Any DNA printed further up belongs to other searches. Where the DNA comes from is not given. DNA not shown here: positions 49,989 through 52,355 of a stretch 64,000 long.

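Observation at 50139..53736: Cassette of B12-binding radical SAM (Cx4Cx2C), HEFAGH polytopic membrane protein and an unknown partner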

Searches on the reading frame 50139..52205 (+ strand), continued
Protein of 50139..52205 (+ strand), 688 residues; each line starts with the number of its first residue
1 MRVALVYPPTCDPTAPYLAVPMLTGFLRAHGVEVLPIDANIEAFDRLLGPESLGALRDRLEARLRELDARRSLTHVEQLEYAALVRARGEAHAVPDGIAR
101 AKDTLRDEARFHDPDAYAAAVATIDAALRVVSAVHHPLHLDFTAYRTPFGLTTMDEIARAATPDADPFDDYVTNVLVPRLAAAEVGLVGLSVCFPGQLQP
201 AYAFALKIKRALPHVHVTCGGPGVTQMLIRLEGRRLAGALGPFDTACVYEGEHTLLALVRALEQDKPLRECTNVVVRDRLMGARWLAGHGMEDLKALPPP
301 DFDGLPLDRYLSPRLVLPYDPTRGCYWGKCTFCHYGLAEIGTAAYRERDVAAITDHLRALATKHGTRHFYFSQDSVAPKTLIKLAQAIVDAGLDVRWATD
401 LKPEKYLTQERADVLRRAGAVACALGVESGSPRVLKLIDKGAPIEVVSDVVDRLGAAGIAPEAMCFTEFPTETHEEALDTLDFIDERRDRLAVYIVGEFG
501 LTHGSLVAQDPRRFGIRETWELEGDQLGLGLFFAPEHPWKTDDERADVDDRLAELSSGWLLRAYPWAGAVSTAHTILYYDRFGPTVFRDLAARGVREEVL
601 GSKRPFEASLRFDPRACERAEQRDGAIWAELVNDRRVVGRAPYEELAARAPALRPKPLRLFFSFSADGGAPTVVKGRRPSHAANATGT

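Call 16: find_encoding_contigs(protein=P0183, flank=10000, max_places=2)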
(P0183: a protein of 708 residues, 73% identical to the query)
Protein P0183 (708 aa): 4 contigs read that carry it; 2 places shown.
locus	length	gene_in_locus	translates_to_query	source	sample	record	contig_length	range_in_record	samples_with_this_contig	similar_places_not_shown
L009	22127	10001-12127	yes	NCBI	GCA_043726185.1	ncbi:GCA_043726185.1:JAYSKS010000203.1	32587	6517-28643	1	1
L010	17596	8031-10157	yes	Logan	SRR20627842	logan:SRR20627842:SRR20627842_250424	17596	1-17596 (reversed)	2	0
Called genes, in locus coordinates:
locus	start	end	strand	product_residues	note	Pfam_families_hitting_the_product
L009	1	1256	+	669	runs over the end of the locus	PF21760:SecD_1st, PF22599:SecDF_P1_head, PF02355:SecD_SecF_C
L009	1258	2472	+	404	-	PF07549:Sec_GG, PF02355:SecD_SecF_C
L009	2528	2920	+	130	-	PF07366:SnoaL, PF12680:SnoaL_2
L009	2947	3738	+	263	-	PF00005:ABC_tran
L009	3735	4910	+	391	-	PF02470:MlaD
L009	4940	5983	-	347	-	PF08240:ADH_N, PF01262:AlaDh_PNT_C (faint), PF00107:ADH_zinc_N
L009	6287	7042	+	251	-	-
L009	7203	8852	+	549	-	PF02776:TPP_enzyme_N, PF00205:TPP_enzyme_M, PF02775:TPP_enzyme_C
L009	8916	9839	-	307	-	-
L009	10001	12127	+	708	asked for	PF02310:B12-binding (weak), PF04055:Radical_SAM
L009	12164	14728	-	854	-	PF00488:MutS_V, PF20297:MSSS (weak), PF01713:Smr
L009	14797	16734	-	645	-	PF00498:FHA (weak), PF01590:GAF, PF13185:GAF_2, PF13492:GAF_3 (weak), PF00158:Sigma54_activat, PF14532:Sigma54_activ_2, PF00004:AAA (weak), PF25601:AAA_lid_14, +3 more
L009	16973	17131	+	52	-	-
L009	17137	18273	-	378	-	-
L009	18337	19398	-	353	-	PF01210:NAD_Gly3P_dh_N, PF02558:ApbA, PF07479:NAD_Gly3P_dh_C, PF20618:GPD_NAD_C_bact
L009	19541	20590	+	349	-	-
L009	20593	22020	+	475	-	PF10502:Peptidase_S26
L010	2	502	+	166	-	?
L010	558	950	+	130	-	PF07366:SnoaL, PF12680:SnoaL_2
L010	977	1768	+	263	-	PF00005:ABC_tran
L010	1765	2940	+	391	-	PF02470:MlaD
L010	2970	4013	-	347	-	PF08240:ADH_N, PF01262:AlaDh_PNT_C (faint), PF00107:ADH_zinc_N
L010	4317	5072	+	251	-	-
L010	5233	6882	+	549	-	PF02776:TPP_enzyme_N, PF00205:TPP_enzyme_M, PF02775:TPP_enzyme_C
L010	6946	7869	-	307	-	-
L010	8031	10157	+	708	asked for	PF02310:B12-binding (weak), PF04055:Radical_SAM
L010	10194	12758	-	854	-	PF00488:MutS_V, PF20297:MSSS (weak), PF01713:Smr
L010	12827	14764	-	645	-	PF00498:FHA (weak), PF01590:GAF, PF13185:GAF_2, PF13492:GAF_3 (weak), PF00158:Sigma54_activat, PF14532:Sigma54_activ_2, PF00004:AAA (weak), PF25601:AAA_lid_14, +3 more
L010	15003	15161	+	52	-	-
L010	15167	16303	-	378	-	-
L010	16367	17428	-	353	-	PF01210:NAD_Gly3P_dh_N, PF02558:ApbA, PF07479:NAD_Gly3P_dh_C, PF20618:GPD_NAD_C_bact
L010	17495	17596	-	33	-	?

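Call 17: search_solved_structures(query=window:50139-52205:+, max_evalue=0.01, show_alignments=3)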
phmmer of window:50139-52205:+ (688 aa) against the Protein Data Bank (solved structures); distinct sequences matched with E-value up to 0.01: 1.
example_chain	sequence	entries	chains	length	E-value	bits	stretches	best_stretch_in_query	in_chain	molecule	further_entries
5ul2_A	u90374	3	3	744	0.0011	20.6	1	245-375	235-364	OxsB protein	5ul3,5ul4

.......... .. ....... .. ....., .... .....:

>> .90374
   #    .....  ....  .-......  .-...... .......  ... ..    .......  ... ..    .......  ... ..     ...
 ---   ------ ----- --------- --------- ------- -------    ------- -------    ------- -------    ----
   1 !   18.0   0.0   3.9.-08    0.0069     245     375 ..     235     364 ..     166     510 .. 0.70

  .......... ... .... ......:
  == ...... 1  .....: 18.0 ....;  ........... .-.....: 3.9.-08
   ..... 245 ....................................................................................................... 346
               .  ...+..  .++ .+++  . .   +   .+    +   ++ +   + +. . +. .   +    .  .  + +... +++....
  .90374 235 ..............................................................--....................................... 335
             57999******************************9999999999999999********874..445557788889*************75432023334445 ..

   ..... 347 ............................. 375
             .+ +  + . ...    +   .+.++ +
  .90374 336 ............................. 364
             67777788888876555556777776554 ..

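Call 32: find_encoding_contigs(protein=P0130, flank=8000, max_places=1)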
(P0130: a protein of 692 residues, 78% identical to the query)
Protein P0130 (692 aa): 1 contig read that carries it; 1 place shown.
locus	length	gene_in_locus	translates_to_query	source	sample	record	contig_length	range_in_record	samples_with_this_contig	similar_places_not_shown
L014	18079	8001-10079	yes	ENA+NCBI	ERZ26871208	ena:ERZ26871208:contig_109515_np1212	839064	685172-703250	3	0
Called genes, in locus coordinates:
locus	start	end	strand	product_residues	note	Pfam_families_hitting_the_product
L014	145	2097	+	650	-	PF00012:HSP70, PF06723:MreB_Mbl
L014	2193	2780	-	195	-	-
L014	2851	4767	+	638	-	PF00884:Sulfatase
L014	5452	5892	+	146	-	-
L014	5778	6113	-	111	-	-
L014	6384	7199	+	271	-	PF04264:YceI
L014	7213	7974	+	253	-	-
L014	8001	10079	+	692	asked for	PF02310:B12-binding (weak), PF04055:Radical_SAM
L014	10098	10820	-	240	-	PF00106:adh_short, PF23441:SDR, PF13561:adh_short_C2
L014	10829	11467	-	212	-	PF02558:ApbA (weak), PF03446:NAD_binding_2, PF03807:F420_oxidored, PF07991:KARI_N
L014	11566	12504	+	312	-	PF00126:HTH_1, PF02954:HTH_8 (weak), PF25213:HVO_A0261_N (faint), PF03466:LysR_substrate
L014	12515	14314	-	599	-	PF01839:FG-GAP (faint), PF13517:FG-GAP_3, PF07593:UnbV_ASPIC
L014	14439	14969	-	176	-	-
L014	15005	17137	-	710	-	PF13191:AAA_16 (weak), PF13401:AAA_22, PF07719:TPR_2 (faint), PF13424:TPR_12 (weak), PF17874:TPR_MalT, PF13424:TPR_12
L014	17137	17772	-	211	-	PF00012:HSP70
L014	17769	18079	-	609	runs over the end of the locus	PF07287:AtuA, PF23544:AtuA_ferredoxin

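Call 33: find_encoding_contigs(protein=P0174, flank=8000, max_places=1)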
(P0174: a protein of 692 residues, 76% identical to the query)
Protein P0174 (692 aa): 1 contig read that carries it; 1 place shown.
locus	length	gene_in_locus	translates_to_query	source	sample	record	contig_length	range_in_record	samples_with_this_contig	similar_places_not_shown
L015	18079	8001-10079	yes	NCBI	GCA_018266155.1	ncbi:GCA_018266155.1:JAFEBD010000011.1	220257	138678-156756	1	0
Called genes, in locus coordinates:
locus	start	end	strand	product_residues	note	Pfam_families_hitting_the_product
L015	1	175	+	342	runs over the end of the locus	PF01545:Cation_efflux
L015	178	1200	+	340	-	PF02608:Bmp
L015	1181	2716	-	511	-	-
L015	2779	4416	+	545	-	PF02776:TPP_enzyme_N, PF00205:TPP_enzyme_M, PF02775:TPP_enzyme_C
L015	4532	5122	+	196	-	-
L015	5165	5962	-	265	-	PF05721:PhyH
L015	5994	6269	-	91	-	PF00126:HTH_1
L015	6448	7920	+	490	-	PF28492:Beta_helix_4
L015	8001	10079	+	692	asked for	PF02310:B12-binding (weak), PF04055:Radical_SAM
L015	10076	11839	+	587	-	PF13424:TPR_12 (weak)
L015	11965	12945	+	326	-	PF01408:GFO_IDH_MocA, PF22725:GFO_IDH_MocA_C3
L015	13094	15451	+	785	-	PF00488:MutS_V, PF20297:MSSS, PF01713:Smr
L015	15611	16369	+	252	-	-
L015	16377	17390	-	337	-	PF00069:Pkinase, PF07714:PK_Tyr_Ser-Thr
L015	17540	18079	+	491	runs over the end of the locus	PF00069:Pkinase, PF07714:PK_Tyr_Ser-Thr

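Call 59: predict_structure(alignment_id=A3)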
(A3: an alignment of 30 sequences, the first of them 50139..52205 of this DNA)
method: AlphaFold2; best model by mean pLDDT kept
length: 688 residues; sequences in the alignment: 30
mean_pLDDT: 75.2   pTM: 0.82
mean pLDDT of the five models: 75.2, 73.3, 72.6, 64.2, 56.3
residues with pLDDT >= 90: 166; 70-90: 303; 50-70: 126; < 50: 93
segments of 3 or more residues with pLDDT < 50: 280-284, 286-294, 323-325, 327-348, 374-376, 465-471, 493-508, 559-571, 676-688
pLDDT, mean of each block of 10 residues (from residue 1): 85 61 87 91 87 95 96 94 91 92 85 83 85 84 65 88 90 96 96 72 93 94 68 77 83 86 90 74 48 61 81 70 48 37 46 86 87 59 87 87 72 91 66 58 73 85 49 69 75 44 45 64 70 66 78 63 39 72 78 76 81 86 85 81 93 89 62 52 33
secondary structure, 60 per line:
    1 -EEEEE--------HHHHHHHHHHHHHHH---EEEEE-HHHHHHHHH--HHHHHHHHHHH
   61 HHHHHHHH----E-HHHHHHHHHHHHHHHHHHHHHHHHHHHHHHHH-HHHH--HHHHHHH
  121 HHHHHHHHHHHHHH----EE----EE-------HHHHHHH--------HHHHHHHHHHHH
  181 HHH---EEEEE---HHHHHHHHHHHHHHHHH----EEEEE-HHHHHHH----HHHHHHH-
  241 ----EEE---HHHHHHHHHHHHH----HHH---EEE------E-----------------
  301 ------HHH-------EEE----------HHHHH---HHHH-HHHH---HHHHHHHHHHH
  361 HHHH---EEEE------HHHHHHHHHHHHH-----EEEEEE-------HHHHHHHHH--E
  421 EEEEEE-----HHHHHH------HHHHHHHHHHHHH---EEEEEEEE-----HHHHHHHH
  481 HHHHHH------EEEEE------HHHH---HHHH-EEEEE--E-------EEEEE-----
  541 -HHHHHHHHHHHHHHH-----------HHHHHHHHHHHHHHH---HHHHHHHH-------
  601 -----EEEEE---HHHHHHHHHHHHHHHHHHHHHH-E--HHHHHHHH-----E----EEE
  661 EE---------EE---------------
elements in order (helices of 4 or more, strands of 3 or more residues): E2-6 H15-29 E33-37 H39-47 H50-68 H75-106 H108-111 H114-134 H154-160 H169-183 E187-191 H195-211 E216-220 H222-228 H233-239 E245-247 H251-263 E274-276 E317-319 H330-334 H338-341 H343-346 H350-364 E368-371 H378-390 E396-401 H409-417 E420-426 H432-437 H444-456 E460-467 H473-486 E493-497 H504-507 H511-514 E516-520 E531-535 H542-556 H568-582 H586-593 E606-610 H614-635 H640-647 E658-662

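Call 64: search_protein_families(library=padloc, proteins=[window:50139-52205:+], max_evalue=0.001)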
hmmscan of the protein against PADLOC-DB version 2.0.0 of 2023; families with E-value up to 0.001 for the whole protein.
window:50139-52205:+ (688 aa): 0 families
